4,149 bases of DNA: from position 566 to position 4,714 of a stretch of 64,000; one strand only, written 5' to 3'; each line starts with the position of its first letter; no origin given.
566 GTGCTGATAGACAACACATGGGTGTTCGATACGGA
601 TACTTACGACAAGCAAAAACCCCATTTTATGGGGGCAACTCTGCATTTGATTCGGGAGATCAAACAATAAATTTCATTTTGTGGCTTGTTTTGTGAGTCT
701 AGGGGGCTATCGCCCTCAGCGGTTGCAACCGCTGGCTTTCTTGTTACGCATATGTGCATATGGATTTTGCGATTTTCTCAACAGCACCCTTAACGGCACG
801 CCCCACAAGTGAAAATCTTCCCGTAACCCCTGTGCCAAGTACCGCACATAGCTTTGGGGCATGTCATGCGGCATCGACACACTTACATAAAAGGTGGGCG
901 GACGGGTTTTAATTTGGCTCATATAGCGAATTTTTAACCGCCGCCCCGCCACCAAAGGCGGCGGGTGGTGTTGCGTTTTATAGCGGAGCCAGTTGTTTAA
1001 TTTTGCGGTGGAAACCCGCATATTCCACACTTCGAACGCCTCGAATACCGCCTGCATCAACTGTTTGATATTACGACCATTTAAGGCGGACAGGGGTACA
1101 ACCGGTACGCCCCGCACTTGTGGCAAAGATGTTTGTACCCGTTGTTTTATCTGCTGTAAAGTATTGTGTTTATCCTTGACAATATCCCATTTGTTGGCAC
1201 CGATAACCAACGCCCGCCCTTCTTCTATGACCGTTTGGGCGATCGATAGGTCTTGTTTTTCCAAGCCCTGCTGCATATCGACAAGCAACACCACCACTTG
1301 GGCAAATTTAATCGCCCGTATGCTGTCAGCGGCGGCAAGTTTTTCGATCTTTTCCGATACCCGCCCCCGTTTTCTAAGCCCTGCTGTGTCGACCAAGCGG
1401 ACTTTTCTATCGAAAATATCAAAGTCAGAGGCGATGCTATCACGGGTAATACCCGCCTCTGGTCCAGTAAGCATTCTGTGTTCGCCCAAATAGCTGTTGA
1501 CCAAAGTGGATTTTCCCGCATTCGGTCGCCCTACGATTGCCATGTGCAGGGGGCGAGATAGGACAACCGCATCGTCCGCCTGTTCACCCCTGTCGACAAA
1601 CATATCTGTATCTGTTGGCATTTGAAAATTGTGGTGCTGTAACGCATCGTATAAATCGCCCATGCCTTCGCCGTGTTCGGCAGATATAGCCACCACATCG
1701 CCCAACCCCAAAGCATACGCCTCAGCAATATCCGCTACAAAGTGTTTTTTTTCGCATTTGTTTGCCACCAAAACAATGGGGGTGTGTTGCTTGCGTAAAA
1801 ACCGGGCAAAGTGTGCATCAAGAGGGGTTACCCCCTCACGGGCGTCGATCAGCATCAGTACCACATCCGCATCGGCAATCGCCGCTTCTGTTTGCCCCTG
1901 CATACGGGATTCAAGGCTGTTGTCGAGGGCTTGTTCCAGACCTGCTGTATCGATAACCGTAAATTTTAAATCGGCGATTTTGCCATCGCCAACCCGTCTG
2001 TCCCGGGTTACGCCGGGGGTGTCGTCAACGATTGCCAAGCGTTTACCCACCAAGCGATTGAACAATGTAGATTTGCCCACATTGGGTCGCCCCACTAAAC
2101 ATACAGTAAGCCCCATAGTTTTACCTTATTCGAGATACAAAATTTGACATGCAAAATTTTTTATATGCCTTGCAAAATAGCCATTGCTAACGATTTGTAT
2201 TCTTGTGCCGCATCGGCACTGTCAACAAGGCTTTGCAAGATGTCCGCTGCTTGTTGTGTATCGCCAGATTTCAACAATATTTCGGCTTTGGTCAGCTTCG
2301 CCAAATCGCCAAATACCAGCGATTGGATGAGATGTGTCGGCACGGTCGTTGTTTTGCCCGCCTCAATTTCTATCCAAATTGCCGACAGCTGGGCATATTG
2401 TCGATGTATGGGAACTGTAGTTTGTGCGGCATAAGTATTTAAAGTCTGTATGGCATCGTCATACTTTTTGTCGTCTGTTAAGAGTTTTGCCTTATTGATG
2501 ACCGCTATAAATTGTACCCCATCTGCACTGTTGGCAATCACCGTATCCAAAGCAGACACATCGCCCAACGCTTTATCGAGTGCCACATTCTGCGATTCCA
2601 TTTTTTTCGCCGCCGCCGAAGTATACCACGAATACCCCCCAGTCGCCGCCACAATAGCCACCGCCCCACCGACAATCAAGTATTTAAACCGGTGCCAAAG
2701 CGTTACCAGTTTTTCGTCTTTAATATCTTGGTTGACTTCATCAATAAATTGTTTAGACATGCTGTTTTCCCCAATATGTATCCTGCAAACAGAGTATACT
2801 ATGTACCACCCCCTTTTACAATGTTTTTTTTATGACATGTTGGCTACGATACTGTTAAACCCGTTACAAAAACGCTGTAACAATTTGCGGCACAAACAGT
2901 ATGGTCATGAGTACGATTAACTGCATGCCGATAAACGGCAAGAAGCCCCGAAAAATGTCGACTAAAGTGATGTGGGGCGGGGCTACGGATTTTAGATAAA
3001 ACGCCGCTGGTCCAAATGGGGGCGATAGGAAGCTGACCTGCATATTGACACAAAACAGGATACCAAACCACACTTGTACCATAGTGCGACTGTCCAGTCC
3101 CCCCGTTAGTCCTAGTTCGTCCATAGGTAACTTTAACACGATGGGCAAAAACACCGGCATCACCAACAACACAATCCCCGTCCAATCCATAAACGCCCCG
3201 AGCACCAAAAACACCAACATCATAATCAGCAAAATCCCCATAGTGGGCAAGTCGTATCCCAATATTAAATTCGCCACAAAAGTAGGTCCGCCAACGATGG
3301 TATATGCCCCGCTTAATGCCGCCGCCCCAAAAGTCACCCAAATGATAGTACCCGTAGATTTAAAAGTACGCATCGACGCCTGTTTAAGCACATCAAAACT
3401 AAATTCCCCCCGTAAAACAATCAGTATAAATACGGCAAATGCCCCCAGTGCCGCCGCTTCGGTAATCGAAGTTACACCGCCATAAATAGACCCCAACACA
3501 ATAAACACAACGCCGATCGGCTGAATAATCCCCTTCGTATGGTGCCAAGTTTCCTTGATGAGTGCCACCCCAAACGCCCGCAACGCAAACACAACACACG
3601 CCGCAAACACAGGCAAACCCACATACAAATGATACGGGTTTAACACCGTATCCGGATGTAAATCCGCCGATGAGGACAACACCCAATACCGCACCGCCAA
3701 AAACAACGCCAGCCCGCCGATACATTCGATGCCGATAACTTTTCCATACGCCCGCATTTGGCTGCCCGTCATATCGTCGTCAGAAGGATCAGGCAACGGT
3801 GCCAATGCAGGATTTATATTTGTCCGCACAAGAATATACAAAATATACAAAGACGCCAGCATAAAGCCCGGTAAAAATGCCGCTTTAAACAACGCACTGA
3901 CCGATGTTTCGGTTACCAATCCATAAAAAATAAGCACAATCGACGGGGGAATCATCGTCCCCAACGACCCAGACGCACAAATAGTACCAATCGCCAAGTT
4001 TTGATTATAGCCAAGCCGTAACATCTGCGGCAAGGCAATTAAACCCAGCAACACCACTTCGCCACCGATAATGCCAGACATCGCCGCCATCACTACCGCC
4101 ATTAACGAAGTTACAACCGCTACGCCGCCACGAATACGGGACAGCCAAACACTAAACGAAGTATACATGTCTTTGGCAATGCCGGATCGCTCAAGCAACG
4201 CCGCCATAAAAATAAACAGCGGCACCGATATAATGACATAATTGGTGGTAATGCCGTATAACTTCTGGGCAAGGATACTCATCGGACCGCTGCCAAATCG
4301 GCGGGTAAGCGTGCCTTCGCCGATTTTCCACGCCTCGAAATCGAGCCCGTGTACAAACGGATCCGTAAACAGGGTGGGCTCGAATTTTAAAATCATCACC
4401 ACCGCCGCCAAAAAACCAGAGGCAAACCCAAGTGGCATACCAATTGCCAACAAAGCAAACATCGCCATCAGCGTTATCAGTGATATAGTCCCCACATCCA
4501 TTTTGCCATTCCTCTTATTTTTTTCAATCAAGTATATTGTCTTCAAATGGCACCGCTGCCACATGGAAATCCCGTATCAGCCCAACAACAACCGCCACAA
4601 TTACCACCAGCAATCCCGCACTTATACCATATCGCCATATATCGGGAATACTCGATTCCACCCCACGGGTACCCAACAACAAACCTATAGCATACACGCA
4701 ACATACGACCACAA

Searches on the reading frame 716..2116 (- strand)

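Call 11: search_protein_families(library=pfam, proteins=[window:716-2116:-], max_evalue=0.001)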
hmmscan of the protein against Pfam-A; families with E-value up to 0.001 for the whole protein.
window:716-2116:- (466 aa): 16 families
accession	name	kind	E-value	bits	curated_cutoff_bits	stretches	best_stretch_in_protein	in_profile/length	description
PF01926.29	MMR_HSR1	-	1.9e-53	179.8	21.9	2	4-120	1-113/113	50S ribosome-binding GTPase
PF02421.24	FeoB_N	-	1.1e-29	103.4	27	2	191-356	2-155/156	Ferrous iron transport protein B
PF14714.11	KH_dom-like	-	5.1e-27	94.4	27.3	1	367-447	1-81/81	KH-domain-like of EngA bacterial GTPase enzymes, C-terminal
PF00009.33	GTP_EFTU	-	8.7e-26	91.1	26.5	2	192-361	6-186/188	Elongation factor Tu GTP binding domain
PF00071.28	Ras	-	6.4e-11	42.5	21.6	1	5-125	2-118/162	Ras family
PF00350.29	Dynamin_N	-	8.2e-11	42.6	27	0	193-220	2-29/168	Dynamin family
PF04548.22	AIG1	-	1.4e-10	41.3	27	1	193-296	4-107/212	AIG1 family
PF03193.22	RsgA_GTPase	-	4.8e-10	40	30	0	4-27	108-131/174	RsgA GTPase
PF08477.19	Roc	-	5.5e-08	33.5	27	1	5-121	2-118/119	Ras of Complex, Roc, domain of DAPkinase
PF00025.27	Arf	-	9.8e-07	28.8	22.3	0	187-357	12-170/174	ADP-ribosylation factor family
PF13401.12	AAA_22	-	6.8e-06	26.9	27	0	190-231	6-33/130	AAA domain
PF10662.15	PduV-EutP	-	7.7e-06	26.2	21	1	5-160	4-142/143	Ethanolamine utilisation - propanediol utilisation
PF00735.24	Septin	-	1.8e-05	24.6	26.2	0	2-67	4-79/280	Septin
PF00005.33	ABC_tran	-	5.2e-05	24.3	25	0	191-256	13-79/137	ABC transporter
PF05621.17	TniB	-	0.00014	21.8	22.4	0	188-219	34-65/189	Bacterial TniB protein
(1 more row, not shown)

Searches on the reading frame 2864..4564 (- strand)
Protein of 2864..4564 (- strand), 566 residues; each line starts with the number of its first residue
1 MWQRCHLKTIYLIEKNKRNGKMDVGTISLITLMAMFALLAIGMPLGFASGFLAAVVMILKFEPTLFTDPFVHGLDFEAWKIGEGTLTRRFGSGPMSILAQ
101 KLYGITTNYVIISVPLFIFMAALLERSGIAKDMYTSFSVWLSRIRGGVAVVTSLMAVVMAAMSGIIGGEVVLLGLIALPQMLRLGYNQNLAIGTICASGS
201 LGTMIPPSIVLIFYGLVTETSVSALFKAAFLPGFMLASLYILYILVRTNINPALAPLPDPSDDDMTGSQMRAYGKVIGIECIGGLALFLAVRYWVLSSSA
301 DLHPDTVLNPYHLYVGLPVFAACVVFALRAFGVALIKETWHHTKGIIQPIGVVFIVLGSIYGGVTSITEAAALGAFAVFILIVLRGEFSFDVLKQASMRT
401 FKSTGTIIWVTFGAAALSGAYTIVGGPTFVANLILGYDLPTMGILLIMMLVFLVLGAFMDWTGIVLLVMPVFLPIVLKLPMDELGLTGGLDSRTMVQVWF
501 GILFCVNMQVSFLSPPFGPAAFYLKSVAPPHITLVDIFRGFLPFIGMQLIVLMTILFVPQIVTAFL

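Call 11: search_protein_families(library=pfam, proteins=[window:2864-4564:-], max_evalue=0.001)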
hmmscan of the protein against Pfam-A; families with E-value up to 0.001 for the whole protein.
window:2864-4564:- (566 aa): 1 family
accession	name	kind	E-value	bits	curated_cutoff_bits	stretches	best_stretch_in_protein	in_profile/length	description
PF06808.19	DctM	-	1.9e-67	228.4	23.8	1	32-561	1-413/413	Tripartite ATP-independent periplasmic transporter, DctM component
